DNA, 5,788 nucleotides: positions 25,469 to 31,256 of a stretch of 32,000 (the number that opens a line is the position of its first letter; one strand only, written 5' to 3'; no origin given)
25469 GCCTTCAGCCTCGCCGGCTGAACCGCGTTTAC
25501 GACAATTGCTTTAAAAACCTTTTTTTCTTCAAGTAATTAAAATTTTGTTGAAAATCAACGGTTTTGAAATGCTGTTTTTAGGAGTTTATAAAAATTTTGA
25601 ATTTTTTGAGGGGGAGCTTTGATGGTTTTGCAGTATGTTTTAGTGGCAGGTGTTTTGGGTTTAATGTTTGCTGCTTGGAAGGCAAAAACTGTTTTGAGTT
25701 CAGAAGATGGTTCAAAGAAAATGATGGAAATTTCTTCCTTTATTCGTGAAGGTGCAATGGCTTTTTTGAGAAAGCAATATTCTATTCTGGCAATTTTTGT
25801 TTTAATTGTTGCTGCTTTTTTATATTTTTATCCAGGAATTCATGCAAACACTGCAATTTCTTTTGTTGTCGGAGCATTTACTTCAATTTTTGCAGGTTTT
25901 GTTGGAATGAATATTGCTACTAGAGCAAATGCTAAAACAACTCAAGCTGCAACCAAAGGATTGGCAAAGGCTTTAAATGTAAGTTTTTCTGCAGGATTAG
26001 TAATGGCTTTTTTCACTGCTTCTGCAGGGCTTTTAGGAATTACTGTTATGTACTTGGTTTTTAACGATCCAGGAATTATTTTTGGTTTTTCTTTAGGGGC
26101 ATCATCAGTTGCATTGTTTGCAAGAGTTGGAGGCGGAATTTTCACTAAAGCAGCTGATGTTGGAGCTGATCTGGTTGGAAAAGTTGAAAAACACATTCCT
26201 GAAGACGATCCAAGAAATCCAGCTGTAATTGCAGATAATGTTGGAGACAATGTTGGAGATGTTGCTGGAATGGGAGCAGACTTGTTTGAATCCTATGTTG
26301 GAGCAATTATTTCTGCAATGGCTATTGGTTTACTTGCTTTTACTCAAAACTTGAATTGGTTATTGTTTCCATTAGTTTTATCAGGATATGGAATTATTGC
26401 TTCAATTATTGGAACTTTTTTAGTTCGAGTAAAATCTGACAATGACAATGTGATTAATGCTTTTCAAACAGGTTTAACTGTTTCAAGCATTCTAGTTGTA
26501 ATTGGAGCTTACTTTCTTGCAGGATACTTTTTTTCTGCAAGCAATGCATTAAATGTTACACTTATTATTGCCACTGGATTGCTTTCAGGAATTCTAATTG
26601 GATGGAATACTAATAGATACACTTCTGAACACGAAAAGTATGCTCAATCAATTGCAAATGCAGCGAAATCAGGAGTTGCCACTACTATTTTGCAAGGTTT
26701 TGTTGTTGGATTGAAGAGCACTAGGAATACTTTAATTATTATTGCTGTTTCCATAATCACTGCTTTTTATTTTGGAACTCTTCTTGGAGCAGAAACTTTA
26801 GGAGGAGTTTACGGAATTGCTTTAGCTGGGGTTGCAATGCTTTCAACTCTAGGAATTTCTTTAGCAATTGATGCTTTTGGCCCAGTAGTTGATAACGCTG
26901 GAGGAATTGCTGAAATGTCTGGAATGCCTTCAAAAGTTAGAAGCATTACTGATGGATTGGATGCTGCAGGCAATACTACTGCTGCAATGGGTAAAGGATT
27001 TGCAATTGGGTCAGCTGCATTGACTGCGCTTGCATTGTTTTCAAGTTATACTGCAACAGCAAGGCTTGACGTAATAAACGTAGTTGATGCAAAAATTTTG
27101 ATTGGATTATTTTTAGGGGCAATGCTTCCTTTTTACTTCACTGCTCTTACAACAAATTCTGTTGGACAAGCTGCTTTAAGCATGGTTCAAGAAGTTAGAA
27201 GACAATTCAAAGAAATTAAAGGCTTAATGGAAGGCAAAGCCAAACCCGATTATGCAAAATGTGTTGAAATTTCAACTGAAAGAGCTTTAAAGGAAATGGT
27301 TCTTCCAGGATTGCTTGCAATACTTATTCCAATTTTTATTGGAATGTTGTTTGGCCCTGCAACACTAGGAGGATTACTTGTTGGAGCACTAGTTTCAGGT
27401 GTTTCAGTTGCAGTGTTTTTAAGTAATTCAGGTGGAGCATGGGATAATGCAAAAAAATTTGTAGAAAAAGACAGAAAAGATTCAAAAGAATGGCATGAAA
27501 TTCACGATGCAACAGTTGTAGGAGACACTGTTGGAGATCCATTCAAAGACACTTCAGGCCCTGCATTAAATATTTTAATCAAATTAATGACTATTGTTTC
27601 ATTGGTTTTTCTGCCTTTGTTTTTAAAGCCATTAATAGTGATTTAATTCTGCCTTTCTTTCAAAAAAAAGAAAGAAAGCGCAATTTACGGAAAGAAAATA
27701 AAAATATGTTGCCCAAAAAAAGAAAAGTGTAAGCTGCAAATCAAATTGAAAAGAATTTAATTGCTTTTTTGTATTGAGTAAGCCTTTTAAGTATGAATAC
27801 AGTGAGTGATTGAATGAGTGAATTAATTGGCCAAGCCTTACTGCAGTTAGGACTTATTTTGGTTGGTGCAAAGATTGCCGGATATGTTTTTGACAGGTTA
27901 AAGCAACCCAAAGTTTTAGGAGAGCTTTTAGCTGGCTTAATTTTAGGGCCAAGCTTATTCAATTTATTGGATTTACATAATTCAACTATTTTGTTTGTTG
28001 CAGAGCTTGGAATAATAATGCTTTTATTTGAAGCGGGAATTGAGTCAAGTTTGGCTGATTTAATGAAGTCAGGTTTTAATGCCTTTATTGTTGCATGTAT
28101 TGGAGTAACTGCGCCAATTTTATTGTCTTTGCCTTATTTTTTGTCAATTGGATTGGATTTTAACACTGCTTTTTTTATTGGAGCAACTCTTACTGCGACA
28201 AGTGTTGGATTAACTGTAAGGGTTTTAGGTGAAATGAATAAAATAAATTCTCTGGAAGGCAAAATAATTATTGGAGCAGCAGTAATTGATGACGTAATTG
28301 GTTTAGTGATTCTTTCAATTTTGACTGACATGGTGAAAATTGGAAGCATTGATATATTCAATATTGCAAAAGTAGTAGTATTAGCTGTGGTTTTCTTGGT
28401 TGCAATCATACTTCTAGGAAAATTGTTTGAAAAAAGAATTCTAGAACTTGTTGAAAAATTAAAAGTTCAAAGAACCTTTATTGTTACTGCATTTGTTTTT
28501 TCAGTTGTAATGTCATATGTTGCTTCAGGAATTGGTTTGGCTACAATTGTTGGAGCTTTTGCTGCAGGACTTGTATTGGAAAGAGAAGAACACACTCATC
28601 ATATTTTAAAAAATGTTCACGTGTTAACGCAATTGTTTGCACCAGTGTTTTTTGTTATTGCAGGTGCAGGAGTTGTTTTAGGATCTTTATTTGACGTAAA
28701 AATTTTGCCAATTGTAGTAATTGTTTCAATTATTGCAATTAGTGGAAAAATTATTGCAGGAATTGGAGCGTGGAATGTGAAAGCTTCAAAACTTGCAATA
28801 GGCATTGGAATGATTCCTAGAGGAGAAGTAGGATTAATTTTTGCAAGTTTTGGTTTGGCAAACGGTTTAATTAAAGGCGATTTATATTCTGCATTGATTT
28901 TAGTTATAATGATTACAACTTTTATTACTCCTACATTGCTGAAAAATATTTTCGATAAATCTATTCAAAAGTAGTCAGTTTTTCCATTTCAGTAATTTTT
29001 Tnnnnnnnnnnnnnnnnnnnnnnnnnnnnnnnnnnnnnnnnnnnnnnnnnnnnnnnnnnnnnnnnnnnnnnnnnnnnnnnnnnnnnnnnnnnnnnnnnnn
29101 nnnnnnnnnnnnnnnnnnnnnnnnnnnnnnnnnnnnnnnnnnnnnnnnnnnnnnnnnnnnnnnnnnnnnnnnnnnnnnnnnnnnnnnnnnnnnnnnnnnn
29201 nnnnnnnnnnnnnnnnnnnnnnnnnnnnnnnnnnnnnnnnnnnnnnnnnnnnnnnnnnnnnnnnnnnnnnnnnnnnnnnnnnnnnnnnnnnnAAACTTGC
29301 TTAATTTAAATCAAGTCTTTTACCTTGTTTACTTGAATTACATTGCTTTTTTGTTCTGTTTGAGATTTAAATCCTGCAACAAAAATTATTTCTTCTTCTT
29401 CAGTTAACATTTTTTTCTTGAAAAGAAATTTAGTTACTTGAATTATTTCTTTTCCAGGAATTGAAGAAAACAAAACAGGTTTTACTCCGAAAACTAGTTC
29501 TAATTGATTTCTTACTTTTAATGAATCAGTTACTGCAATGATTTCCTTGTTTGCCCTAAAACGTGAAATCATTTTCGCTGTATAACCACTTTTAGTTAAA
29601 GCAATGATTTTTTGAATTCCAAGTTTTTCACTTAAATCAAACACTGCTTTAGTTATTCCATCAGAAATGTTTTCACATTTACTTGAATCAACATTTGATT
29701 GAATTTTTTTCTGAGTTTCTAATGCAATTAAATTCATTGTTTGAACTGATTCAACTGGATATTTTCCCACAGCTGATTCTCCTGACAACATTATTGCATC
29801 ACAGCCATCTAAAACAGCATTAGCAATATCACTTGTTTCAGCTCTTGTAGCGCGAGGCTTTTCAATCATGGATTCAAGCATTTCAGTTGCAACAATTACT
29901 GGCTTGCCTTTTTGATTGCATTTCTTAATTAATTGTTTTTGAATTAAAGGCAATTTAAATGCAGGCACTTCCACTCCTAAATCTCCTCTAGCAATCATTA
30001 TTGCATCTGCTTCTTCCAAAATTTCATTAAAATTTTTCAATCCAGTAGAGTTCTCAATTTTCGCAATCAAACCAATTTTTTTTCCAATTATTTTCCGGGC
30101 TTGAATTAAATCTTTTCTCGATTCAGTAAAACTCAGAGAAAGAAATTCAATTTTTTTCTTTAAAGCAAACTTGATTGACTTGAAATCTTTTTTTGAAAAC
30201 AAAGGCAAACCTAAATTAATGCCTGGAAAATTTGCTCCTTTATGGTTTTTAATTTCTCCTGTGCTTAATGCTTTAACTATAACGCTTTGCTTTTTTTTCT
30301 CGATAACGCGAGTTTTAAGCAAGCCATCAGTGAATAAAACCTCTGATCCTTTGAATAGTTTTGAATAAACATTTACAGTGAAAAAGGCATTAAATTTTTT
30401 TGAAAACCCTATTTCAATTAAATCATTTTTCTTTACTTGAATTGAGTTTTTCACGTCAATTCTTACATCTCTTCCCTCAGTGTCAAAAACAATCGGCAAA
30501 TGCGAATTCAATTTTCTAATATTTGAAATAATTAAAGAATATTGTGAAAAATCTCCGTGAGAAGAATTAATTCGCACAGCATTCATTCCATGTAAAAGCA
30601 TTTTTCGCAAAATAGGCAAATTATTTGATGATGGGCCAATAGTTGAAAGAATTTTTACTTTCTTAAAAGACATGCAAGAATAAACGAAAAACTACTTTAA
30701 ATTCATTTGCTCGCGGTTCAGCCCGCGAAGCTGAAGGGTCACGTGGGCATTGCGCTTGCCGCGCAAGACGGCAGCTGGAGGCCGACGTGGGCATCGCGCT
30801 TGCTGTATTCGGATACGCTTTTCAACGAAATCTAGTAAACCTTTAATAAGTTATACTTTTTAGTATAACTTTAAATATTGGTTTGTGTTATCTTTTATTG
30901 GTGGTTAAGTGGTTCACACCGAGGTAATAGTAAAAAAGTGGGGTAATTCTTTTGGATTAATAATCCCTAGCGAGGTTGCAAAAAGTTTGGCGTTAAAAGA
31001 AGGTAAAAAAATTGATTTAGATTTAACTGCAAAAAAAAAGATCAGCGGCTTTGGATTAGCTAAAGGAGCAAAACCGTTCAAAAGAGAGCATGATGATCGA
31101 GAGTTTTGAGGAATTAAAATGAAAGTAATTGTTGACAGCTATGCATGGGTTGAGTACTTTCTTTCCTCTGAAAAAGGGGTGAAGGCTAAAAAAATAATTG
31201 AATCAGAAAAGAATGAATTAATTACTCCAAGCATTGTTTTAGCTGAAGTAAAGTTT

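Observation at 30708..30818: Modular three-hairpin architecture with a 44-nt tandem period and pairing-preserving substitutions between copies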

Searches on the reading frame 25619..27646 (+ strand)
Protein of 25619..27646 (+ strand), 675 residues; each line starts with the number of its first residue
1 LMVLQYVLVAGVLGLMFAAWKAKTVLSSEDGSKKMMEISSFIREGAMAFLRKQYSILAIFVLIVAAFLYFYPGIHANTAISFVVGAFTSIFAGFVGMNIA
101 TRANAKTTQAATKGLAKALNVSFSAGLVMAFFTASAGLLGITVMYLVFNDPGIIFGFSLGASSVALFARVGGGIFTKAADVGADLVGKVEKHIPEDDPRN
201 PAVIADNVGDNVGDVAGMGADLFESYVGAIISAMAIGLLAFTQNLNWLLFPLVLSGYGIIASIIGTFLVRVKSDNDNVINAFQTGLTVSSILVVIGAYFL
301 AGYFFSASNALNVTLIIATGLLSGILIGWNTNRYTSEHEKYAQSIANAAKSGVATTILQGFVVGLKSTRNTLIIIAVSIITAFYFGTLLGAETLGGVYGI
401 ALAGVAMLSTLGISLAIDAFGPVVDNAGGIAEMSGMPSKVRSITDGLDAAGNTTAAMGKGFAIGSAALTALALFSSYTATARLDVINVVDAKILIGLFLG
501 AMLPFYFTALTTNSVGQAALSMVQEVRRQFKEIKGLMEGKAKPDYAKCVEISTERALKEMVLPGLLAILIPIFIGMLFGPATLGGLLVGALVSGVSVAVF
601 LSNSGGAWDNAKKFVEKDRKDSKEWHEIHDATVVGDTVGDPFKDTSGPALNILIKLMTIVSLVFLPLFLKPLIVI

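Call 25: list_cluster_members(proteins=[P0001, window:25619-27646:+, window:18445-19488:-])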
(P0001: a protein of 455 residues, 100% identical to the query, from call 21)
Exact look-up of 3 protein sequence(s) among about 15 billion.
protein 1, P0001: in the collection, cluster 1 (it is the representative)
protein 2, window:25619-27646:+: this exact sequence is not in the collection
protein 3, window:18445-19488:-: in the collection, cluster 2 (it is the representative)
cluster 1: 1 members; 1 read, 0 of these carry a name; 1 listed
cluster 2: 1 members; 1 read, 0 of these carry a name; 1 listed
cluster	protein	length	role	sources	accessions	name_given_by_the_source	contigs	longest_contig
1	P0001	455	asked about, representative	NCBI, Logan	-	-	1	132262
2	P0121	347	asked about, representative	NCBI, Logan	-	-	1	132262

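Call 34: search_protein_families(library=pfam, proteins=[window:25619-27646:+], max_evalue=0.01)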
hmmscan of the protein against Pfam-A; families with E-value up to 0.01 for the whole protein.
window:25619-27646:+ (675 aa): 1 family
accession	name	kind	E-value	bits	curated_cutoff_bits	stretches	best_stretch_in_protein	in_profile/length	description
PF03030.21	H_PPase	-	8.4e-259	861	29.7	1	12-664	1-645/645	Inorganic H+ pyrophosphatase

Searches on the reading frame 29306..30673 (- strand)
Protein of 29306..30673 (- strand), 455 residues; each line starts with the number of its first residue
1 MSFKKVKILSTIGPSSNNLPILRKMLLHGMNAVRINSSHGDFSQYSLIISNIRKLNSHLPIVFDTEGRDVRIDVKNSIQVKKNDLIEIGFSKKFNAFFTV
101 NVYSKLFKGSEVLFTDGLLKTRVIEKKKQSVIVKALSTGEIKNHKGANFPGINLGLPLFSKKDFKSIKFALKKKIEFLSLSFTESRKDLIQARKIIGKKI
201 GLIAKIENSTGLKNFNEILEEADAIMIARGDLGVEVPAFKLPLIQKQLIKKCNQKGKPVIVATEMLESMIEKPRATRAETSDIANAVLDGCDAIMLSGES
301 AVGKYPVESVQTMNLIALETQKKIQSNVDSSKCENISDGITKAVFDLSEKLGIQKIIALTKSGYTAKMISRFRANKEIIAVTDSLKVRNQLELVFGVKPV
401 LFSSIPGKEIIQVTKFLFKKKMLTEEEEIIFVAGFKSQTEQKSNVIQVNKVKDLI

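Call 12: find_encoding_contigs(protein=window:29306-30673:-, flank=10000, max_places=6)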
Protein window:29306-30673:- (455 aa): 1 contig read that carries it; 1 place shown.
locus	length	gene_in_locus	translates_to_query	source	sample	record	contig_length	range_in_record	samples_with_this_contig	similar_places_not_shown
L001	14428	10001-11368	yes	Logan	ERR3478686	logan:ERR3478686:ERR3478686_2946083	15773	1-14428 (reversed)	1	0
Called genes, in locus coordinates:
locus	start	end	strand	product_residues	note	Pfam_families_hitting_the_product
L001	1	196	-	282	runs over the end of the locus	PF02569:Pantoate_ligase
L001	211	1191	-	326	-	-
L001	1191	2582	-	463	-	PF00206:Lyase_1, PF08328:ASL_C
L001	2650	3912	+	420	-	PF00709:Adenylsucc_synt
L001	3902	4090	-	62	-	PF15919:HicB_lk_antitox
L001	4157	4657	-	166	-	PF12765:Cohesin_HEAT (faint), PF02985:HEAT (faint), PF13646:HEAT_2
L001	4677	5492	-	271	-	PF02548:Pantoate_transf, PF13714:PEP_mutase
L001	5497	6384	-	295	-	PF02558:ApbA, PF08546:ApbA_C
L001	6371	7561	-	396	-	PF02441:Flavoprotein, PF04127:DFP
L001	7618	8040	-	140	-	PF18765:Polbeta, PF01909:NTP_transf_2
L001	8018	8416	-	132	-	PF01934:HepT-like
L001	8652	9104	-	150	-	PF01661:Macro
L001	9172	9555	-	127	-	PF01850:PIN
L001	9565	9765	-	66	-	PF04014:MazE_antitoxin (weak)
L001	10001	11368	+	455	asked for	PF00224:PK, PF02887:PK_C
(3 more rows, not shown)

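Call 21: find_homologous_proteins(query=window:29306-30673:-, max_evalue=1e-30)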
Query window:29306-30673:- (455 aa): 7997 proteins with E <= 1e-30 among 8000 candidates; the best 120 are listed.
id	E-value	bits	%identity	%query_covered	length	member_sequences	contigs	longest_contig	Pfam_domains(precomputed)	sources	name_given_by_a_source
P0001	7.3e-282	952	100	100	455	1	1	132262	PF00224.28,PF02887.22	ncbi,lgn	-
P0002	1.2e-134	467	50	100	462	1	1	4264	PF00224.28,PF02887.22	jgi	jgi:pyruvate kinase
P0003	6.7e-133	462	48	100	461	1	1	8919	PF00224.28,PF02887.22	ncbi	-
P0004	2.1e-130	453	49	100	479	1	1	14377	PF00224.28,PF02887.22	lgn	-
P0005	2.0e-127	443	45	100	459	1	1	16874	PF00224.28,PF02887.22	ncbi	ncbi:MAG: pyruvate kinase [Candidatus Micrarchaeota archaeon]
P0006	2.1e-124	434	47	100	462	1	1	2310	PF00224.28,PF02887.22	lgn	-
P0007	5.9e-124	432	46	99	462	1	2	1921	PF00224.28,PF02887.22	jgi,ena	-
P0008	2.3e-123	430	46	100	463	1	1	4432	PF00224.28,PF02887.22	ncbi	ncbi:MAG: pyruvate kinase [Candidatus Altiarchaeota archaeon]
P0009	6.2e-123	429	47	100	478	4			PF00224.28,PF02887.22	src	-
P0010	1.4e-122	427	44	100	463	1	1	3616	PF00224.28,PF02887.22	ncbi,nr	ncbi:MAG: pyruvate kinase [Candidatus Altiarchaeota archaeon]|nr:pyruvate kinase [Candidatus Altiarc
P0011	2.2e-122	427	44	100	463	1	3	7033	PF00224.28,PF02887.22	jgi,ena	-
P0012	2.3e-122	427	48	100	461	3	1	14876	PF00224.28,PF02887.22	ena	-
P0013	9.9e-122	425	47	100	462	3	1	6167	PF00224.28,PF02887.22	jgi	-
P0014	1.1e-121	425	46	99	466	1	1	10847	PF00224.28,PF02887.22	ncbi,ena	-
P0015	7.8e-121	422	45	99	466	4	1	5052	PF00224.28,PF02887.22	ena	-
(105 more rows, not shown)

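Call 50: find_encoding_contigs(protein=P0003, flank=10000, max_places=3)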
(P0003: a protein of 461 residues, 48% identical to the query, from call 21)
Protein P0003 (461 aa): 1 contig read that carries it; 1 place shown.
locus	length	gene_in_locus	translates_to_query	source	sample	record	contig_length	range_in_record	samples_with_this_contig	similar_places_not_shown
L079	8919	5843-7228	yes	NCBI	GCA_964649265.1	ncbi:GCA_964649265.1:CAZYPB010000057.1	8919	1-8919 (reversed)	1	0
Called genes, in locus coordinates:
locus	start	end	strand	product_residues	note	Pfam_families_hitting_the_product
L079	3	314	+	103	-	?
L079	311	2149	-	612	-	-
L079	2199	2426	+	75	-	-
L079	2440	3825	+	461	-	PF00070:Pyr_redox (faint), PF00890:FAD_binding_2 (weak), PF01134:GIDA (faint), PF01266:DAO (weak), PF03486:HI0933_like, PF07992:Pyr_redox_2 (weak), PF13450:NAD_binding_8, PF21688:FAD-depend_C, +3 more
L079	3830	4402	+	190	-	-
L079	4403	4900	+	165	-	PF10869:DUF2666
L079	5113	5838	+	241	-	PF08241:Methyltransf_11, PF13649:Methyltransf_25 (weak), PF13847:Methyltransf_31 (weak)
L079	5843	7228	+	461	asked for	PF00224:PK, PF02887:PK_C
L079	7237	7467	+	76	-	-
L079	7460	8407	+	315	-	PF00696:AA_kinase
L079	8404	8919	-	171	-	?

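Call 51: find_encoding_contigs(protein=P0004, flank=10000, max_places=3)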
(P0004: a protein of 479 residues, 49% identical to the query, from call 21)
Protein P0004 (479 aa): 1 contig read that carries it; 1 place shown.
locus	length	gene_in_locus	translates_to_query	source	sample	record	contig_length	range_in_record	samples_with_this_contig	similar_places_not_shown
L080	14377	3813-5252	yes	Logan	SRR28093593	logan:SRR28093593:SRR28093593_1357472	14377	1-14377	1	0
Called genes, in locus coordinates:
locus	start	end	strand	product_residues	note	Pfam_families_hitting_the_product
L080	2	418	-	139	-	?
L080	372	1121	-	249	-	PF02548:Pantoate_transf, PF13714:PEP_mutase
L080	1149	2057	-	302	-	PF02558:ApbA, PF08546:ApbA_C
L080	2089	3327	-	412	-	PF02441:Flavoprotein, PF04127:DFP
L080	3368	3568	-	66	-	PF07311:Dodecin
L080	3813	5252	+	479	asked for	PF00224:PK, PF02887:PK_C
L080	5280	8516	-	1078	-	PF13473:Cupredoxin_1 (weak)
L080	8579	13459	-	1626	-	-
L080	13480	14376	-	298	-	?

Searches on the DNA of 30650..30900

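Call 28: search_rna_families(source=window, start=30650, end=30900, threshold=evalue, max_evalue=10)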
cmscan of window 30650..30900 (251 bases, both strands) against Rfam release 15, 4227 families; matches with E-value up to 10: 2.
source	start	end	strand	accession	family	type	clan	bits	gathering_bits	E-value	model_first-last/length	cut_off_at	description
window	30738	30789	+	RF03078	chrB-a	Cis-reg;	-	14.8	43.9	2.6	1-80/80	no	chrB-a RNA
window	30842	30875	-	RF02348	tracrRNA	Gene; CRISPR;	-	14.1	70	7.8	2-35/92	no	Trans-activating crRNA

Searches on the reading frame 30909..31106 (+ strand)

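Call 34: search_protein_families(library=pfam, proteins=[window:30909-31106:+], max_evalue=0.01)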
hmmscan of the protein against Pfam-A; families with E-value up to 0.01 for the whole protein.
window:30909-31106:+ (66 aa): 1 family
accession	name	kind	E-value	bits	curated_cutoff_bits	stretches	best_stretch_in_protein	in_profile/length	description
PF04014.23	MazE_antitoxin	-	4e-07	30.3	24.7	1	8-39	1-32/48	Antidote-toxin recognition MazE, bacterial antitoxin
